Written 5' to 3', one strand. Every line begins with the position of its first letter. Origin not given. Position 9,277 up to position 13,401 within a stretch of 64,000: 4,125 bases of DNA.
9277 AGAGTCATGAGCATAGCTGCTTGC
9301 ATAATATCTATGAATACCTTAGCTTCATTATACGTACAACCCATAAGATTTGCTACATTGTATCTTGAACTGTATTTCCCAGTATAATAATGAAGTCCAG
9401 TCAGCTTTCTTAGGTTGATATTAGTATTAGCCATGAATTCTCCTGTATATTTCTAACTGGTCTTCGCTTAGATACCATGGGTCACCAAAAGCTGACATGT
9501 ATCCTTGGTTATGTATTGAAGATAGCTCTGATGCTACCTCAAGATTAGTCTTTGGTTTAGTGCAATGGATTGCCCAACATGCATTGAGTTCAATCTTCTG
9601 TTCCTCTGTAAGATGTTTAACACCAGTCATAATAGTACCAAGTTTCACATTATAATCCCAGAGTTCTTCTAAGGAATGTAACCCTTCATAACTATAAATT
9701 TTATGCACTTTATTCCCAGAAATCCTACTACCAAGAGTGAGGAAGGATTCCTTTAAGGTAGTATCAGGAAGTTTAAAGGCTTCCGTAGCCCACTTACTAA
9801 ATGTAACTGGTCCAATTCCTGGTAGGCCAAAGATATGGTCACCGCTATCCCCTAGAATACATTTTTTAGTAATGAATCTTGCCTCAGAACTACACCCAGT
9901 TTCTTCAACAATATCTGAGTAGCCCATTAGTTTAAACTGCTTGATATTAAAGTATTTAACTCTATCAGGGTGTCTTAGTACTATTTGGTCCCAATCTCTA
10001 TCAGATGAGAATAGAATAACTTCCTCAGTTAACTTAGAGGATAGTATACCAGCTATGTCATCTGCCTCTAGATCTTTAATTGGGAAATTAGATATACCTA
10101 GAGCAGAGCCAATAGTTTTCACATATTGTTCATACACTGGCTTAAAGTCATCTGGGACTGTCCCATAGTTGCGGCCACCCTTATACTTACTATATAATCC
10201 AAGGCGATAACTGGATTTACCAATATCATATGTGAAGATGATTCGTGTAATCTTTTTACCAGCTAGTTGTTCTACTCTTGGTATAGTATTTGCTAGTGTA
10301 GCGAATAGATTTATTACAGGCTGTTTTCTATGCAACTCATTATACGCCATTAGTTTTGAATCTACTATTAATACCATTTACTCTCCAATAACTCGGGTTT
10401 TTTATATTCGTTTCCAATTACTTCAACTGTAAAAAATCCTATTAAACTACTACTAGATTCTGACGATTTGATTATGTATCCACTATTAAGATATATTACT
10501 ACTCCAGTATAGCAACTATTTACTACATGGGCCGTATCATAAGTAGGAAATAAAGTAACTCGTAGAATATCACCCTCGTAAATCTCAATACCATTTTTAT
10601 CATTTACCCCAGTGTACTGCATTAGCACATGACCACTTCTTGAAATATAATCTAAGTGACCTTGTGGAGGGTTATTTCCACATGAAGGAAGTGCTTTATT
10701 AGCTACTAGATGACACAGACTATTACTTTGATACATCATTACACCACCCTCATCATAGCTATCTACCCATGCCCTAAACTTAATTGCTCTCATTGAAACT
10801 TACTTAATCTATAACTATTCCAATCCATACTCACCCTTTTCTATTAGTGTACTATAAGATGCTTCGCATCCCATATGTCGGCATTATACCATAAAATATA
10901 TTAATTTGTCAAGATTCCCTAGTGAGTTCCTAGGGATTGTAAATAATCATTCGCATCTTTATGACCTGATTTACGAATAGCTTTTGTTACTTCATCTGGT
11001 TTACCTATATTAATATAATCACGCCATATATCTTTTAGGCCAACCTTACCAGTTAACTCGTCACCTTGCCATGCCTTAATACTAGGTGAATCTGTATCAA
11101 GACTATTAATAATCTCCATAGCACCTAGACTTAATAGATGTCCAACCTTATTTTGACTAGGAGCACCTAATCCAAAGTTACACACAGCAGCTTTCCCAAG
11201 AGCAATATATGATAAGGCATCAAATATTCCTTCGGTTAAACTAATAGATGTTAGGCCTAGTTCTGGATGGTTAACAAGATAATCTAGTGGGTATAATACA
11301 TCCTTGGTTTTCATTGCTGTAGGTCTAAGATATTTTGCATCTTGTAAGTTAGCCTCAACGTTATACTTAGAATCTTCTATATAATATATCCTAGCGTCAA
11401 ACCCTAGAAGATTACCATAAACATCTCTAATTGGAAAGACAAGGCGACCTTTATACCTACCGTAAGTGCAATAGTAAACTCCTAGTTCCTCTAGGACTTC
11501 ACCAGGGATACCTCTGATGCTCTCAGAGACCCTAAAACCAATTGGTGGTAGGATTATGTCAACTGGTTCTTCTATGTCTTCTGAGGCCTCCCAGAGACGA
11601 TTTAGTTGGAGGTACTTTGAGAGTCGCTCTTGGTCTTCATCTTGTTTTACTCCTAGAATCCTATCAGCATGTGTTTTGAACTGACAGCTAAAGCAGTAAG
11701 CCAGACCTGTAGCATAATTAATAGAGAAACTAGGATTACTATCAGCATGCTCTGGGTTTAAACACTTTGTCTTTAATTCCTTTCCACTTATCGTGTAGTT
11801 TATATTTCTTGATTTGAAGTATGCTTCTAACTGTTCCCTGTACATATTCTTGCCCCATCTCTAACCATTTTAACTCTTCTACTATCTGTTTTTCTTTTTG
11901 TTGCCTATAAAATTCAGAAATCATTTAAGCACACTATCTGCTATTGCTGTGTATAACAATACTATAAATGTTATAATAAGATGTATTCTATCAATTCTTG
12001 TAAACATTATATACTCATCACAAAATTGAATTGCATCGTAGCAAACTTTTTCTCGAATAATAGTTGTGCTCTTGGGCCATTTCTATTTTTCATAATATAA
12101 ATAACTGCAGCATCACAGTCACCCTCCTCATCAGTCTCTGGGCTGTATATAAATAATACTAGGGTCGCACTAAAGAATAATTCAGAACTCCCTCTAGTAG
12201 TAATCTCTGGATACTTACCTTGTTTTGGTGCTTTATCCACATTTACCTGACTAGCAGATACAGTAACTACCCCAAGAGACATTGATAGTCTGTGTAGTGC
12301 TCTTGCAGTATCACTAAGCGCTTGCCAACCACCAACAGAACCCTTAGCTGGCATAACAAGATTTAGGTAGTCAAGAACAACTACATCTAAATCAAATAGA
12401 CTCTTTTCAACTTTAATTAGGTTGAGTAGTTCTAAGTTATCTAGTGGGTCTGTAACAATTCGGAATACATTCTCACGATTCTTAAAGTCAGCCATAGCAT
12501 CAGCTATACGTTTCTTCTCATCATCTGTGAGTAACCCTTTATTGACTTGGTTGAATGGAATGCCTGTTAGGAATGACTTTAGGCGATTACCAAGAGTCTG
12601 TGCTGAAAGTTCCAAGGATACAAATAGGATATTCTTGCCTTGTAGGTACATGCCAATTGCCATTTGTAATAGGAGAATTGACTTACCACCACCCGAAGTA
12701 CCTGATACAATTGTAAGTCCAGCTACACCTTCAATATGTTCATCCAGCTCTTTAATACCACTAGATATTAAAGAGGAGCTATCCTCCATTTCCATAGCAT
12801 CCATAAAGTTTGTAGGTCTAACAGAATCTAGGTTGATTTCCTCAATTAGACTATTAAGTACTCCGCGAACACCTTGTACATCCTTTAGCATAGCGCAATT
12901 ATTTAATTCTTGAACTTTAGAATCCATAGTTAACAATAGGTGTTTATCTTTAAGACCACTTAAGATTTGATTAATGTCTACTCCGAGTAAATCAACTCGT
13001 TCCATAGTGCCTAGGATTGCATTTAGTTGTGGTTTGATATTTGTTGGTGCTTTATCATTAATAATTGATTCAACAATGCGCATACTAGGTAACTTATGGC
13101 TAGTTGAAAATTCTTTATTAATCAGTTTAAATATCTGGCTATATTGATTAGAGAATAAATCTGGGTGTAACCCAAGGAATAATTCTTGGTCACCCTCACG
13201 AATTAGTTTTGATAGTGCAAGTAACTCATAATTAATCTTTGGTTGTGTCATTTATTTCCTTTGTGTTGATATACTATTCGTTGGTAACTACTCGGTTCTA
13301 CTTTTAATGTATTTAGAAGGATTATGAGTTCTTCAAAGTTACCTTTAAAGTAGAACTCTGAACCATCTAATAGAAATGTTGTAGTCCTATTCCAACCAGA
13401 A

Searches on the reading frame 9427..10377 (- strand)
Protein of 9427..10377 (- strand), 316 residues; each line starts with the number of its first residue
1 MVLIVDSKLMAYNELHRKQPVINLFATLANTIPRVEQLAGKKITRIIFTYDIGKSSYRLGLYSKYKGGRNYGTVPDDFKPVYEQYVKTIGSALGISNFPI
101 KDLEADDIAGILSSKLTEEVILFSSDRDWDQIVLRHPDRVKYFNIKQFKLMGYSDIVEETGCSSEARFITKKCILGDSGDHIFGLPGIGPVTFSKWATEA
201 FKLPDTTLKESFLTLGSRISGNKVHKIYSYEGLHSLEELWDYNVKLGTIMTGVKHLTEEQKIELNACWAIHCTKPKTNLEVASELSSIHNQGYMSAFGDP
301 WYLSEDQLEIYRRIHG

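Call 43: search_protein_families(library=pfam, proteins=[window:9427-10377:-], max_evalue=0.001)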
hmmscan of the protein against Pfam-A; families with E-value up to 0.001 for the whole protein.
window:9427-10377:- (316 aa): 1 family
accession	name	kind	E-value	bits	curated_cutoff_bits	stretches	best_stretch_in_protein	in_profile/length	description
PF02739.22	5_3_exonuc_N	-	7.4e-15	55.5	34.3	1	38-160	44-163/164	5'-3' exonuclease, N-terminal resolvase-like domain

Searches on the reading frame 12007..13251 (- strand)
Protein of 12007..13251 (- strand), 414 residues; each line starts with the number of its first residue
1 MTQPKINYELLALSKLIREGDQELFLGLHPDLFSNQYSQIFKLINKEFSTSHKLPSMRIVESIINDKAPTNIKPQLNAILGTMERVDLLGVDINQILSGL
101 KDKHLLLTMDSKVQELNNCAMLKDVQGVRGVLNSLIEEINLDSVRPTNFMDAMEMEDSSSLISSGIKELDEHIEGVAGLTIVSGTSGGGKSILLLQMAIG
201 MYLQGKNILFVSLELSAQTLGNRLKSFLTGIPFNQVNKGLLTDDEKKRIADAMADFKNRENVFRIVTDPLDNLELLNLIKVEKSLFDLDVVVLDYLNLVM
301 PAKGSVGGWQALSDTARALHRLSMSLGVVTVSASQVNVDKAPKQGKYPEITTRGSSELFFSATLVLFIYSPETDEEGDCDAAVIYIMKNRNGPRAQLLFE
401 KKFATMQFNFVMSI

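Call 18: search_protein_families(library=phrogs, proteins=[window:12007-13251:-], max_evalue=0.001)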
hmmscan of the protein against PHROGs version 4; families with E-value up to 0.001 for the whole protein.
window:12007-13251:- (414 aa): 6 families
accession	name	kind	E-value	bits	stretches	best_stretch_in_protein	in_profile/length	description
phrog_19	-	DNA, RNA and nucleotide metabolism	2e-47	163.4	1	6-408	161-578/621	DnaB-like replicative helicase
phrog_239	-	DNA, RNA and nucleotide metabolism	2.3e-19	70.8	1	148-394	325-579/801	DNA primase/helicase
phrog_243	-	DNA, RNA and nucleotide metabolism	3.5e-18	66.5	1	177-409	35-266/273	DnaB-like replicative helicase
phrog_5482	-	unknown function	4.3e-05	23.4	1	176-238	50-114/341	-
phrog_6891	-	other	7.8e-05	23.4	1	178-273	43-133/310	ATPase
phrog_97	-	other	0.00011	22.5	1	151-255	39-142/506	UvsX-like recombinase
